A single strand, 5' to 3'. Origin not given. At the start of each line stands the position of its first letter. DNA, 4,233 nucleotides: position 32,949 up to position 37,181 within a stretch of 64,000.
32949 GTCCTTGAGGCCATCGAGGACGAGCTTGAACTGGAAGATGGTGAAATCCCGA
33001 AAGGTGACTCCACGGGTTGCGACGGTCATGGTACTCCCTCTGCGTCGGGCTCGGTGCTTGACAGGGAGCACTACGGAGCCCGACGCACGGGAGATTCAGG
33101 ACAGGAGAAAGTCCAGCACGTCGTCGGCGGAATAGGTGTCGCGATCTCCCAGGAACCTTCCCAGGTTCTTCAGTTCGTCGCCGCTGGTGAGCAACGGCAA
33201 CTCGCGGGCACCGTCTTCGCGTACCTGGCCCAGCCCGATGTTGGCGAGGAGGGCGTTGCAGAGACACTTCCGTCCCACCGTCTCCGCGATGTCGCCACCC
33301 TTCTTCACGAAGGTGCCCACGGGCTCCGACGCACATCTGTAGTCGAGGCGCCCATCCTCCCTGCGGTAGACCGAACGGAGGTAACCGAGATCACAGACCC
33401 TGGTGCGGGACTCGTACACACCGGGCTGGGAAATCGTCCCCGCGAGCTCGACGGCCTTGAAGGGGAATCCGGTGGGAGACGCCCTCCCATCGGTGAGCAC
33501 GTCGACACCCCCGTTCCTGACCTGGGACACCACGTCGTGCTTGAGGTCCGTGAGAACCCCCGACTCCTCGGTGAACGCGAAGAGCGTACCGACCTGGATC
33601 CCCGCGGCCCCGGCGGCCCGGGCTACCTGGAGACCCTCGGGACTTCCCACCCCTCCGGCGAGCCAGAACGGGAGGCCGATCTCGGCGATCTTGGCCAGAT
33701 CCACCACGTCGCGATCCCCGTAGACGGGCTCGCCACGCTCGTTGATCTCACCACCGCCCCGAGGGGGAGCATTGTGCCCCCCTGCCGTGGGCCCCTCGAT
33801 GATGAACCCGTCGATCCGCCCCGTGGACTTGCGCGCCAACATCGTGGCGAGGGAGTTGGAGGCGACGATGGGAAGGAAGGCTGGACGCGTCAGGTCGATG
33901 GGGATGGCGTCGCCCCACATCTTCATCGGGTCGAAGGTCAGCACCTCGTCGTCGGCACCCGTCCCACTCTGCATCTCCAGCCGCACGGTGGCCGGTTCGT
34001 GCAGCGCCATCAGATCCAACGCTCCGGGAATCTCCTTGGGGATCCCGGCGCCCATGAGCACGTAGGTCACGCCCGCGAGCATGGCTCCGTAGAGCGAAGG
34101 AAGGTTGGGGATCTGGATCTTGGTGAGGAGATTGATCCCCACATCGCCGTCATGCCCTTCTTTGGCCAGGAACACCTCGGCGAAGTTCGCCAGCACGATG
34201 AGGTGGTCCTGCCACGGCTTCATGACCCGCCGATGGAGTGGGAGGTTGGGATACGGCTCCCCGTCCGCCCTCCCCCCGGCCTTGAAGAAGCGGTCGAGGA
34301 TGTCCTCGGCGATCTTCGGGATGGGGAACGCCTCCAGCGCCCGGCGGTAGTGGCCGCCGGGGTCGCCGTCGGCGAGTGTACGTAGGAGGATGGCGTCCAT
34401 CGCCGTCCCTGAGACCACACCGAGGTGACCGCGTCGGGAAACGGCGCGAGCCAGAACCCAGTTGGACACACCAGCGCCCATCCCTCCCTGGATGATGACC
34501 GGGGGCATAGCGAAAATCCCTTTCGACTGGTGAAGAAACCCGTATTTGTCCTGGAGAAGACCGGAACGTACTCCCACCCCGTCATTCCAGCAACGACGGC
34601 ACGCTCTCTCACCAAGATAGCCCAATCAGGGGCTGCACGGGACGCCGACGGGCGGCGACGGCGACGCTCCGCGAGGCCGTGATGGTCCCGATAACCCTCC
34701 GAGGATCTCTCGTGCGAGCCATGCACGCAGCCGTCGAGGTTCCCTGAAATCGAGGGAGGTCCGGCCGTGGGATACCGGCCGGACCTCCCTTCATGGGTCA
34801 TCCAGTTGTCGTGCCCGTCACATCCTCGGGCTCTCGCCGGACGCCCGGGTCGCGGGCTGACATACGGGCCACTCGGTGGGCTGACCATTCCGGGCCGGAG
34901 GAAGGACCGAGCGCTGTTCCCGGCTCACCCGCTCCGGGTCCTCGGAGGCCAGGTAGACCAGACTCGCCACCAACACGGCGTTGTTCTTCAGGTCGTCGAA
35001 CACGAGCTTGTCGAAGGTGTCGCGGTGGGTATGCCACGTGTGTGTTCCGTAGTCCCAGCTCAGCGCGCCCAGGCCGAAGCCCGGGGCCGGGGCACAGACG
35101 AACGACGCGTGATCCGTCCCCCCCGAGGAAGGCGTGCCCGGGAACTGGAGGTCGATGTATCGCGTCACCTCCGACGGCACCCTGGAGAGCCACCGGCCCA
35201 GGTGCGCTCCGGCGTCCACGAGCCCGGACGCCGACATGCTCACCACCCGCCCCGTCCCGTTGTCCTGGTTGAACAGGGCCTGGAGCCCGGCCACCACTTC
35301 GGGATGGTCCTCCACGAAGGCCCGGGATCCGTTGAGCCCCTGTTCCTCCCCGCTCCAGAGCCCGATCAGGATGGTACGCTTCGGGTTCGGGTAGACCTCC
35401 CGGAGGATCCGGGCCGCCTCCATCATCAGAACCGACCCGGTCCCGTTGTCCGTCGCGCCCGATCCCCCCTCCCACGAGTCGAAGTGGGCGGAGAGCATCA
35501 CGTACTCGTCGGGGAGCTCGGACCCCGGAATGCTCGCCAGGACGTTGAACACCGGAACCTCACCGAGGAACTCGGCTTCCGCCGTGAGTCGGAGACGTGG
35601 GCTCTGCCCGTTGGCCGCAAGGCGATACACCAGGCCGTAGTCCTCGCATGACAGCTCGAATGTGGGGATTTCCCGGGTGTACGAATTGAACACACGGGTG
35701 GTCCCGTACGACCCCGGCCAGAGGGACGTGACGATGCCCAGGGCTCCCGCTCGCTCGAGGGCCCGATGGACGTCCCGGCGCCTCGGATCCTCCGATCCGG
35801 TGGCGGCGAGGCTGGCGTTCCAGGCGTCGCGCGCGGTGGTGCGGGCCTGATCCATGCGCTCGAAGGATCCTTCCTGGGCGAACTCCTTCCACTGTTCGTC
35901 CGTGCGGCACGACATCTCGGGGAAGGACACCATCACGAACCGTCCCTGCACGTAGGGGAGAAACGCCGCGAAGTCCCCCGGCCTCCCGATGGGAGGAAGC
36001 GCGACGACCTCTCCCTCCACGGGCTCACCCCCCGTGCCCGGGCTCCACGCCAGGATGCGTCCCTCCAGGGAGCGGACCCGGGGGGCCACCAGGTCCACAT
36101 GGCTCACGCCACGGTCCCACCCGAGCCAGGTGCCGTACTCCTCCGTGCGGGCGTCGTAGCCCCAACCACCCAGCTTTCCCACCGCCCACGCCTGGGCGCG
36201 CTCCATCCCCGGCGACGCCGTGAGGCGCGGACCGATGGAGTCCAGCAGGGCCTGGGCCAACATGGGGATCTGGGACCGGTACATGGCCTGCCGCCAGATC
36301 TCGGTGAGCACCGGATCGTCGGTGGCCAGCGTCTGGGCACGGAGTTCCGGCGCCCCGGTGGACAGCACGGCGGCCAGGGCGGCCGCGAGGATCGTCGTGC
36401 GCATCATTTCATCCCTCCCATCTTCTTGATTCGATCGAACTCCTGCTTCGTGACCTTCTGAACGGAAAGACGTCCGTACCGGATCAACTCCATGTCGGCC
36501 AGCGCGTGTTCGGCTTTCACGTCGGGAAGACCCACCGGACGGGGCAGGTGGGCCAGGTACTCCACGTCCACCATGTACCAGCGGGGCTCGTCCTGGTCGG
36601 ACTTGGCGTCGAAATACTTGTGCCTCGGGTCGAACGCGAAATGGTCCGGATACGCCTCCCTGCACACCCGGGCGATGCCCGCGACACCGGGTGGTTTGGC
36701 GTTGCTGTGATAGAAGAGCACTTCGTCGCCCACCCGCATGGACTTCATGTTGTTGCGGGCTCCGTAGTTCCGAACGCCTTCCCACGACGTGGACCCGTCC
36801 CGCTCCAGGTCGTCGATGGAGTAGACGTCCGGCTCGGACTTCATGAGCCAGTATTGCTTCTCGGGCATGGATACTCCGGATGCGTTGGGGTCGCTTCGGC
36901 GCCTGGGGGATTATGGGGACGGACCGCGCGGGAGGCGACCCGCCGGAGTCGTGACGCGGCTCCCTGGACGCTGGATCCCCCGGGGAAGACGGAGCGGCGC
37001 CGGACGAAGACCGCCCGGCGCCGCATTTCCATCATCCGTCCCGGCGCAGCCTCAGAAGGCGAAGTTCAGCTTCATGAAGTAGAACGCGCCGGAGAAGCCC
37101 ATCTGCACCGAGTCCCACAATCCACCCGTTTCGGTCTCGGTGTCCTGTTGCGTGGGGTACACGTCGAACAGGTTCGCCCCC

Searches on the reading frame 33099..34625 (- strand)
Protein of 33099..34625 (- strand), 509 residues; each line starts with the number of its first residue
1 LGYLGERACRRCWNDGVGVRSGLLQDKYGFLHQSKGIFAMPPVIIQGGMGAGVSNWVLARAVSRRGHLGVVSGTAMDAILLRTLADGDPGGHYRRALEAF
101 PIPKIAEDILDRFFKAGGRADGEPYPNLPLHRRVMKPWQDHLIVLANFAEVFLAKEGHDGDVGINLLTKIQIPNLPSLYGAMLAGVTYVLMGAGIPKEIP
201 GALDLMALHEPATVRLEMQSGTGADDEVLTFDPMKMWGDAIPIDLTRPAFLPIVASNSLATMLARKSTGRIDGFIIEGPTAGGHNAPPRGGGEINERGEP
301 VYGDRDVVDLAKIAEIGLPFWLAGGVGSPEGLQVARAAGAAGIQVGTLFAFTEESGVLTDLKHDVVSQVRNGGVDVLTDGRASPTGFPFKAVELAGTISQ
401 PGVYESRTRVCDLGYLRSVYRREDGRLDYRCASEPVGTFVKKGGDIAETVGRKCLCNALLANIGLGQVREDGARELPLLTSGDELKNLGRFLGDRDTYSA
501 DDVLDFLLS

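Call 77: search_protein_families(library=pfam, proteins=[window:33099-34625:-], max_evalue=0.001)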
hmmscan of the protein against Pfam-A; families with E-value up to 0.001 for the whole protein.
window:33099-34625:- (509 aa): 1 family
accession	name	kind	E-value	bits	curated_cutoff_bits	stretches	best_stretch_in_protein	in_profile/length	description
PF03060.21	NMO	-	2.3e-14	54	28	2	258-359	145-235/331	Nitronate monooxygenase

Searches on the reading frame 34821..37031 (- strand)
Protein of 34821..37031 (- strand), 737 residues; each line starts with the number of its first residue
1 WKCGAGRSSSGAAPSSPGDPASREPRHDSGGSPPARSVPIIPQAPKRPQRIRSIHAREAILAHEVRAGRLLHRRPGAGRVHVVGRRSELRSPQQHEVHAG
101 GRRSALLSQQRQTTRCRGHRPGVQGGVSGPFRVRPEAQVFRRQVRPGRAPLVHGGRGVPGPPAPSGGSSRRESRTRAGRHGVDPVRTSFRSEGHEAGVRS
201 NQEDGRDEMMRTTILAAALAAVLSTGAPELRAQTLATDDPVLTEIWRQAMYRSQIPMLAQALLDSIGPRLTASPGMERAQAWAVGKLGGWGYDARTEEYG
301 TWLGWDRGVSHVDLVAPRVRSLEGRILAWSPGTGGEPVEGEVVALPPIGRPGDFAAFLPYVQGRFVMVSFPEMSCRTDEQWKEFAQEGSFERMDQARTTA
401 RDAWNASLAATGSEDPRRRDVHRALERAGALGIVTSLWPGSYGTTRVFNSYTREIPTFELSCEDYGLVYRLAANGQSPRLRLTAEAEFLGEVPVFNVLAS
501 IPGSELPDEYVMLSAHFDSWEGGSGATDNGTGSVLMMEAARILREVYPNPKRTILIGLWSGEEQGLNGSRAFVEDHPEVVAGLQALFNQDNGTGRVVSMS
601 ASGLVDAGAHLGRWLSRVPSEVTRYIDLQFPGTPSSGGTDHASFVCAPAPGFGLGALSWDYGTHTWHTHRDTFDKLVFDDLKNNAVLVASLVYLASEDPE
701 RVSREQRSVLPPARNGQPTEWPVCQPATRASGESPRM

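Call 77: search_protein_families(library=pfam, proteins=[window:34821-37031:-], max_evalue=0.001)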
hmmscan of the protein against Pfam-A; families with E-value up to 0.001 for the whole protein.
window:34821-37031:- (737 aa): 2 families
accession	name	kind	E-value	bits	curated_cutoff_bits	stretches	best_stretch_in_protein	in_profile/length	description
PF04389.22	Peptidase_M28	-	1e-33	117.1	21.3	1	496-691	1-192/193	Peptidase family M28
PF01546.33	Peptidase_M20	-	4e-07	30.6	24.6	1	523-691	30-203/206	Peptidase family M20/M25/M40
